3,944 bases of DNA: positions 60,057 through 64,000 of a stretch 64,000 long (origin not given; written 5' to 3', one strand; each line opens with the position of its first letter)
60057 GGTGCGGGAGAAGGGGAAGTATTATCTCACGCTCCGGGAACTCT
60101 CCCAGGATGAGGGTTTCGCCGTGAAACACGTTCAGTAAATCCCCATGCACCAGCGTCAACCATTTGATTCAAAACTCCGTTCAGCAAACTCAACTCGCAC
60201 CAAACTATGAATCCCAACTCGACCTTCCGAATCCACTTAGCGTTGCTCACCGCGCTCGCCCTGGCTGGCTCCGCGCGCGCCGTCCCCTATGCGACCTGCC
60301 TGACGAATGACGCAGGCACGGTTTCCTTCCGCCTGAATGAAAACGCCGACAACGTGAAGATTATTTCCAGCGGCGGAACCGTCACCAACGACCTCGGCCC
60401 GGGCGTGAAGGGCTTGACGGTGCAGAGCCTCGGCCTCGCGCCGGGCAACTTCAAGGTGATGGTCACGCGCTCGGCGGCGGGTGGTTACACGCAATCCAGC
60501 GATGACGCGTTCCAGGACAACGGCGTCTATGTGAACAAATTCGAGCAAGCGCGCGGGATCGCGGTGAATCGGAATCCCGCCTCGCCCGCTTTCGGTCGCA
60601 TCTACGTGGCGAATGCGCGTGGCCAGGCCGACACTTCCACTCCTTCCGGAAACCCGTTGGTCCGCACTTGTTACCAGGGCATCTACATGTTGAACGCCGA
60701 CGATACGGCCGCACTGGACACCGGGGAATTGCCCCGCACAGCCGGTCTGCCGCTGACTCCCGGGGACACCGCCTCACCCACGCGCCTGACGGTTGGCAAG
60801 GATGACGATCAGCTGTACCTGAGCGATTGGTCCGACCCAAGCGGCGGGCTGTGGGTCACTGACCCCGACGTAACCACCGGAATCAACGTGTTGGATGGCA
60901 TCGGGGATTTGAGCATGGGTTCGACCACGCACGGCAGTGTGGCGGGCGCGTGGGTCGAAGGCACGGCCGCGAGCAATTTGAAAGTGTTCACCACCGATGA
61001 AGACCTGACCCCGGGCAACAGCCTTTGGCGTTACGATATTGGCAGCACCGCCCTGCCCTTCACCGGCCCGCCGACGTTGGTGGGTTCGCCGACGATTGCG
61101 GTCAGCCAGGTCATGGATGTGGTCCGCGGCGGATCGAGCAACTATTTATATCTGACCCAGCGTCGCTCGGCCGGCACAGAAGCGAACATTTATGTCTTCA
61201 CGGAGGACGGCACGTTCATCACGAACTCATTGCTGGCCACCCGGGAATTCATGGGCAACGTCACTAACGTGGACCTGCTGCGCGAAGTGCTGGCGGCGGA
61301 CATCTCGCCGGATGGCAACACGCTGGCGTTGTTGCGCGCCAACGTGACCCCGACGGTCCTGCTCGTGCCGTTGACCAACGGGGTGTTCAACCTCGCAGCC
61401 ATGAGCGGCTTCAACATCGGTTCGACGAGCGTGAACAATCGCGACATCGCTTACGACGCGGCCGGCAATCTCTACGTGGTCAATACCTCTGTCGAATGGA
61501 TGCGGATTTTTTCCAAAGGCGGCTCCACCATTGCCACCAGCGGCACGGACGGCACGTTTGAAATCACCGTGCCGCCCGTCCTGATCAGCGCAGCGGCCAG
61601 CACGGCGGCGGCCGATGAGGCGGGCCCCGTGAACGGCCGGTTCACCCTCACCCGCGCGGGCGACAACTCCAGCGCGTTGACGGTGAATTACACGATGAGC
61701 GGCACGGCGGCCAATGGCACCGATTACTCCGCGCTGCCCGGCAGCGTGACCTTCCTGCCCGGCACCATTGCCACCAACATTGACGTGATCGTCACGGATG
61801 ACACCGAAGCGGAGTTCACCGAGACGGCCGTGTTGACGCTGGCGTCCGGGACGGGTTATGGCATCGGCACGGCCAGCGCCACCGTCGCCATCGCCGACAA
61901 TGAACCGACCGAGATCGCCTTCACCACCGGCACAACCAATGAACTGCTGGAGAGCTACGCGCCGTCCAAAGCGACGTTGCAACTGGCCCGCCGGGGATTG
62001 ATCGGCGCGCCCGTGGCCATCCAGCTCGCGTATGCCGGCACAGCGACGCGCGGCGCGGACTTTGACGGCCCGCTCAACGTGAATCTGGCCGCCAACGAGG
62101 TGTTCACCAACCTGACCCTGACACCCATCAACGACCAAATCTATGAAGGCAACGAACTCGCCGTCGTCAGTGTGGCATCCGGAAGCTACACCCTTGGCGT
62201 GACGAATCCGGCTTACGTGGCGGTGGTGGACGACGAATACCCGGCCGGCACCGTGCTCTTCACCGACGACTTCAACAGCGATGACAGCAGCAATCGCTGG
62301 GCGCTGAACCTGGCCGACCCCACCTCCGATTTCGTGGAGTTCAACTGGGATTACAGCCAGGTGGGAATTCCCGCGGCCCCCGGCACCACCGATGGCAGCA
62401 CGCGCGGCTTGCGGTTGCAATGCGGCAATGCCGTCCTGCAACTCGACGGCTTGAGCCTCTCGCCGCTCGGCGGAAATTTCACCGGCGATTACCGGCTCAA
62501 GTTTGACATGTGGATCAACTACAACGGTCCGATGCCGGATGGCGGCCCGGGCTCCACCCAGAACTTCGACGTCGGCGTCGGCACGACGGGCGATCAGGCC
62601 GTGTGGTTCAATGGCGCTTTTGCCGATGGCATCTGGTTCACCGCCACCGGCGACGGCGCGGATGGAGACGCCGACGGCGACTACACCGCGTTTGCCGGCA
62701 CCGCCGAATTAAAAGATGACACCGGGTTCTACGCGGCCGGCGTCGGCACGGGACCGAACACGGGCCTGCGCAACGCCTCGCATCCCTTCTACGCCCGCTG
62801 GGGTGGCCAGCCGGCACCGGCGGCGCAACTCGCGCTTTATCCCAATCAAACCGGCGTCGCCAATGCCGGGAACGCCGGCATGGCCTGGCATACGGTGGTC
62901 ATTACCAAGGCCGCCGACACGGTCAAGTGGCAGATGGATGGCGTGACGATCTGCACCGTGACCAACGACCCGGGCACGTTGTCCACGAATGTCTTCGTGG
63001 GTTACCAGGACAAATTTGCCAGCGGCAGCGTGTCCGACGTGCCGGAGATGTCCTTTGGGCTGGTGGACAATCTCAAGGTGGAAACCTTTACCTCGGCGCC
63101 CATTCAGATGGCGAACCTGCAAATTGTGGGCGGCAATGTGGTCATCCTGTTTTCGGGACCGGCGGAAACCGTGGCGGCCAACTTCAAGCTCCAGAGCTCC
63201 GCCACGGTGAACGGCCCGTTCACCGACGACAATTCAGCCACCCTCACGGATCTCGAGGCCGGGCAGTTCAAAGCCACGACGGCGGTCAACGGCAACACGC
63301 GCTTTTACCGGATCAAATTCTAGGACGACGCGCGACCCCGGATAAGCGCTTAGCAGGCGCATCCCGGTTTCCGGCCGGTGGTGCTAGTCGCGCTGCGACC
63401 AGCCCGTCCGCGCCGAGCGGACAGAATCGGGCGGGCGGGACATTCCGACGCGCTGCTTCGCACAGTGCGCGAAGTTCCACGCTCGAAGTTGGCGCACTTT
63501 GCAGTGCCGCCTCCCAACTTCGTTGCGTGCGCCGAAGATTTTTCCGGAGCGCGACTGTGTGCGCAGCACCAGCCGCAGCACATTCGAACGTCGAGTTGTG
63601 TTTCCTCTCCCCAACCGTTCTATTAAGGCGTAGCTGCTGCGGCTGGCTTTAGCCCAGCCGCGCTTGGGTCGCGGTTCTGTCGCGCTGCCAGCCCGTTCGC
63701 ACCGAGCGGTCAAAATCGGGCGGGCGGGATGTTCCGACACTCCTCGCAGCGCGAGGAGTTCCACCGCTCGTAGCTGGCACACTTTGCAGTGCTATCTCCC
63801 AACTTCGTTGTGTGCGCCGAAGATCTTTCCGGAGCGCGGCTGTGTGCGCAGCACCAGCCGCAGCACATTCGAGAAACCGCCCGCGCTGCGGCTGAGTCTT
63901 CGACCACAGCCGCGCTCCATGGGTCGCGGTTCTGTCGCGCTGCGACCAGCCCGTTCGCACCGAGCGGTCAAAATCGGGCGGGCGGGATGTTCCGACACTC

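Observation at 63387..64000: Tandem array of ~255-290-bp units with compensatory hairpin substitutions (possible structured-RNA gene array)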

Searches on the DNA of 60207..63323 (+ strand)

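Call 50: search_rna_families(sources=[L111, L092, L086, L063, L159, L128, L134], threshold=evalue, max_evalue=1)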
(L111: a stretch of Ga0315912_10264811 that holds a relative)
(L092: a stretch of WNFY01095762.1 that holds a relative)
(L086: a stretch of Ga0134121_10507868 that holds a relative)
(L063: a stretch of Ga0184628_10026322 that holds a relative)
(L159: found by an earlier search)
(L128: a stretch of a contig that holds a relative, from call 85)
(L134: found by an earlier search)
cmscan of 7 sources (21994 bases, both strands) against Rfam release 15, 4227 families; matches with E-value up to 1: 14.
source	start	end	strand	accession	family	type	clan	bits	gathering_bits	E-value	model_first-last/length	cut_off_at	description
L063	2563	2637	+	RF03891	mir-2545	Gene; miRNA;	-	32.3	94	0.014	1-118/118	no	mir-2545 microRNA precursor family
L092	1034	1129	-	RF03964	mir-H1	Gene; miRNA;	-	31.8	97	0.1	1-85/85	no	mir-H1 microRNA precursor family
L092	486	541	-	RF03960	mir-6644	Gene; miRNA;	-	31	82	0.0041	1-67/67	no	mir-6644 microRNA precursor family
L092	487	538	-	RF04163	mir-8364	Gene; miRNA;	-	29.1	67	0.13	1-61/61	no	mir-8364 microRNA precursor family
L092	489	540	+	RF04163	mir-8364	Gene; miRNA;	-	29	67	0.14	1-61/61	no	mir-8364 microRNA precursor family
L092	482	549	-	RF00829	mir-149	Gene; miRNA;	-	28.9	79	0.39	1-86/86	no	mir-149 microRNA precursor family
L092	1032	1131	-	RF03349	mir-3151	Gene; miRNA;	-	28.6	83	0.36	1-85/85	no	mir-3151 microRNA precursor family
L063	2557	2639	-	RF03891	mir-2545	Gene; miRNA;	-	28.6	94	0.12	1-118/118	no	mir-2545 microRNA precursor family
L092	482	546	-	RF03301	mir-3154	Gene; miRNA;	-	27.9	64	0.12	1-86/86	no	mir-3154 microRNA precursor family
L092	1032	1131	+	RF03349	mir-3151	Gene; miRNA;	-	27.1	83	0.83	1-85/85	no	mir-3151 microRNA precursor family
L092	488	537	-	RF01015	mir-885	Gene; miRNA;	-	27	66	0.066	1-74/74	no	mir-885 microRNA precursor family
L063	2563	2637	+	RF03262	mir-1181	Gene; miRNA;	-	26.6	95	0.44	1-81/81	no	mir-1181 microRNA precursor family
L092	489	538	-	RF03849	MIR1219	Gene; miRNA;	-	25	79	0.37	1-82/82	no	MIR1219 microRNA precursor family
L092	478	547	-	RF04281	mir-8791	Gene; miRNA;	CL00146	24.5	85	0.51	1-77/77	no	mir-8791 microRNA precursor family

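Call 85: search_with_rna_model(model_id=R1, sources=[L126, L116, L035, L002, L111, L092, L128], max_evalue=0.01)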
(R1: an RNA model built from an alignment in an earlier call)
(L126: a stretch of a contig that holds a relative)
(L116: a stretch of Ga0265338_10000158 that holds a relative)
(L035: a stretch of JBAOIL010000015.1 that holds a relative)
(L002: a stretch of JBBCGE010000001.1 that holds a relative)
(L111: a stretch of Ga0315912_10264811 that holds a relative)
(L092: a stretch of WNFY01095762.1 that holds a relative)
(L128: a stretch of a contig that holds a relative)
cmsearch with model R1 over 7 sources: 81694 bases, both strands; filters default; matches with E-value up to 0.01: 28.
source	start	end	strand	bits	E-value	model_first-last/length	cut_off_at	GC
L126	7471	7609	-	133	1.5e-26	1-138/138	no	0.66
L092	575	712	+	129.6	7.7e-26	1-138/138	no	0.75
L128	3986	4123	+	128.7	1.2e-25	1-138/138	no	0.78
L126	2136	2269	-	128.2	1.6e-25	1-138/138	no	0.69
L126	5454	5569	+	128.1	1.6e-25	1-138/138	no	0.71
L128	5593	5717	+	123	2e-24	1-138/138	no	0.73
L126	10042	10161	+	121.4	4.4e-24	1-138/138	no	0.72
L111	478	606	-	114.1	1.6e-22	1-138/138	no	0.66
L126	2981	3117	+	106.1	7.8e-21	1-138/138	no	0.69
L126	7471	7609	+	97.8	4.6e-19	1-138/138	no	0.66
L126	10042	10161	-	91.8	8.9e-18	1-138/138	no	0.72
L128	5593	5717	-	91.1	1.3e-17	1-138/138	no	0.73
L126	2136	2269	+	89.8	2.4e-17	1-138/138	no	0.69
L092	575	712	-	86.1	1.5e-16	1-138/138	no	0.75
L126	5454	5569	-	84.8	2.7e-16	1-138/138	no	0.71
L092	773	936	+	84.1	3.8e-16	1-138/138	no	0.76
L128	3986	4123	-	82.3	9.4e-16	1-138/138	no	0.78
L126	2981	3117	-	81.4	1.4e-15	1-138/138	no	0.69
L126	2286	2421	+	79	4.6e-15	1-138/138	no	0.65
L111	478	606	+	77.5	9.9e-15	1-138/138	no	0.66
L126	2286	2421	-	64.4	6e-12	1-138/138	no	0.65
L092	773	936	-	53.9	1e-09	1-138/138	no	0.76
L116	2563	2675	+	40.3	8.2e-07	1-138/138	no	0.64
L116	2524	2622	-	30.5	0.0001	1-138/138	no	0.59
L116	1972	2111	-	29.8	0.00014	1-138/138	no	0.55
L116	1972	2098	+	29.4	0.00017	1-138/138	no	0.55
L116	2946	3007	+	28.9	0.00022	1-138/138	no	0.65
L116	2946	3007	-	27.8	0.00036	1-138/138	no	0.65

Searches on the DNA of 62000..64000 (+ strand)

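Call 5: search_rna_families(source=window, start=62000, end=64000, threshold=evalue, max_evalue=10, show_alignments=3)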
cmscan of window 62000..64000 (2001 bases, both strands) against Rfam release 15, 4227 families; matches with E-value up to 10: 8.
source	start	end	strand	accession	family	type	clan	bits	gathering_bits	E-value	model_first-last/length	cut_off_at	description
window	63834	63915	-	RF03819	mir-Ro6-3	Gene; miRNA;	-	20.8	79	3.6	1-72/72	no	mir-Ro6-3 microRNA precursor family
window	63831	63918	-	RF04074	mir-1199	Gene; miRNA;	-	20.6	80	7.8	1-100/100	no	mir-1199 microRNA precursor family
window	63822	63925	-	RF03375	MIR1094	Gene; miRNA;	-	20.1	80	0.58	1-104/104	no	MIR1094 microRNA precursor family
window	62822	62860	+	RF03032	narK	Cis-reg;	-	16.7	43.2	3.9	1-72/72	no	narK RNA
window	62667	62747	-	RF01059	mir-598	Gene; miRNA;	-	15.7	69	9.8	1-80/80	no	mir-598 microRNA precursor family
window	62280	62302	+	RF01136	sR28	Gene; snRNA; snoRNA; CD-box;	-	12.6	39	3.2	33-55/55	no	Small nucleolar RNA sR28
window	62605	62680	-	RF02741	Rev44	Gene; antisense;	-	12.2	178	1.9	1-336/336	no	Soft rot Enterobacteriaceae Rev 44 asRNA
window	63826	63926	+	RF01390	isrG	Gene; sRNA;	-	10.6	100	5.6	1-279/279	no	isrG Hfq binding RNA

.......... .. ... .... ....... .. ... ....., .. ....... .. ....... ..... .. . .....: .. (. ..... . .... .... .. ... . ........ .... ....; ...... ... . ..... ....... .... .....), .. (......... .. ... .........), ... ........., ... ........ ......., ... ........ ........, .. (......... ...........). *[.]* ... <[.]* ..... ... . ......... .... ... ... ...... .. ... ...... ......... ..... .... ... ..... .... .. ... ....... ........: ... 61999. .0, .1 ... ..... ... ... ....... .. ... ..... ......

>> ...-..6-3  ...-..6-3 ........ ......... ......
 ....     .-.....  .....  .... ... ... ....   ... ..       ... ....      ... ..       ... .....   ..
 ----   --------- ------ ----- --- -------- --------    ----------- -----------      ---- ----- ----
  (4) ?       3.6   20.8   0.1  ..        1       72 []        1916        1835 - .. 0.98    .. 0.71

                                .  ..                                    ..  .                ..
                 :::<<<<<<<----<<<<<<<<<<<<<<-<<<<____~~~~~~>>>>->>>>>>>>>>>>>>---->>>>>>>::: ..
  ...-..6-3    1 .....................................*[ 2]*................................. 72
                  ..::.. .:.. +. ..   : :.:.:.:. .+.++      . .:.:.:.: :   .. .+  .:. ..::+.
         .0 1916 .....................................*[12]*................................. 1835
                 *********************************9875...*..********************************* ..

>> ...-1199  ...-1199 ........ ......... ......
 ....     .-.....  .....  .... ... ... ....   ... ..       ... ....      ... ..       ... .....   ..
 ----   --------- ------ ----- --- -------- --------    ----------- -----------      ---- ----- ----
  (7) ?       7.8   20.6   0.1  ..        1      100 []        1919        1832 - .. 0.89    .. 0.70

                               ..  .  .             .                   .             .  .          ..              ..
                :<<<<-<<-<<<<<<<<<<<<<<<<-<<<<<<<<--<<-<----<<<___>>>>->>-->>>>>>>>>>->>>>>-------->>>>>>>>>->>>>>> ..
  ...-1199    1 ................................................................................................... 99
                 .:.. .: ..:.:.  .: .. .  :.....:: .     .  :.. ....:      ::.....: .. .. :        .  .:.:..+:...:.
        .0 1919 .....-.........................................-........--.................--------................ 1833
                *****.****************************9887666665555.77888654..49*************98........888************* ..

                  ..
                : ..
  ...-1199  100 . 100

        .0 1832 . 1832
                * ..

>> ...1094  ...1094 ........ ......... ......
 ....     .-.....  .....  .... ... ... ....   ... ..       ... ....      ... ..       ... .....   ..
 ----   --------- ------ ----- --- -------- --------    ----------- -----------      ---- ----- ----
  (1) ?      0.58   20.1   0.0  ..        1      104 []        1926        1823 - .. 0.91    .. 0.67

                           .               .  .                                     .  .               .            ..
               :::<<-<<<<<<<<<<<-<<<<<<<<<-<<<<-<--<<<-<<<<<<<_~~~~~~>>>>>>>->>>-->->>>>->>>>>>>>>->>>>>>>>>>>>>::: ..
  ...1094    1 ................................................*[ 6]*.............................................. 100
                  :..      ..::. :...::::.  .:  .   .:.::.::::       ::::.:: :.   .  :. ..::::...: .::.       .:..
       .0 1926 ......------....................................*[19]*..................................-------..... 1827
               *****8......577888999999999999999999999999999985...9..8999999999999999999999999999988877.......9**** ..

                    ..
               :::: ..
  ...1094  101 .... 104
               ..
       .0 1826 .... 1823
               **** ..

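Call 33: search_dna_similar(query=window:63376-64000:+, collection=plasmids, mode=distant, max_evalue=0.01)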
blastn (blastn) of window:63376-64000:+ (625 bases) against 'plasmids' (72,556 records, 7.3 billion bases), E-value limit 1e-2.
No match.

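Call 34: search_dna_similar(query=window:63376-64000:+, collection=phages, mode=distant, max_evalue=0.01)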
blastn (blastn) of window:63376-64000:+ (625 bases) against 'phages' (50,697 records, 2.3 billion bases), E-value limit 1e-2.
No match.
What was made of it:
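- Tried and rejected: No match (calls 33, 34).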

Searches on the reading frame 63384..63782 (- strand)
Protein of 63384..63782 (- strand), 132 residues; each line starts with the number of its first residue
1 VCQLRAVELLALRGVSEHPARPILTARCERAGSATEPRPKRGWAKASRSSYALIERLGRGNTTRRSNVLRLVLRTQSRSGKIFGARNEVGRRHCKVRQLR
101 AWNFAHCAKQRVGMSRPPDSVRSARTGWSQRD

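Call 15: find_encoding_contigs(protein=window:63384-63782:-, flank=10000, max_places=10)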
Protein window:63384-63782:- (132 aa): no gene with exactly this product is on record in the collection.

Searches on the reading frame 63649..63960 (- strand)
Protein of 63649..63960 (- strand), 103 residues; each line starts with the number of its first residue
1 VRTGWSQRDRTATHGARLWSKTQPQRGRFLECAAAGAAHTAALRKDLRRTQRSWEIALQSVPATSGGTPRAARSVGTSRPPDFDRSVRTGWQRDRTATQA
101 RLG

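Call 16: find_encoding_contigs(protein=window:63649-63960:-, flank=10000, max_places=10)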
Protein window:63649-63960:- (103 aa): no gene with exactly this product is on record in the collection.
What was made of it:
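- Tried and rejected: The two longest array ORFs are not on record (calls 15, 16).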
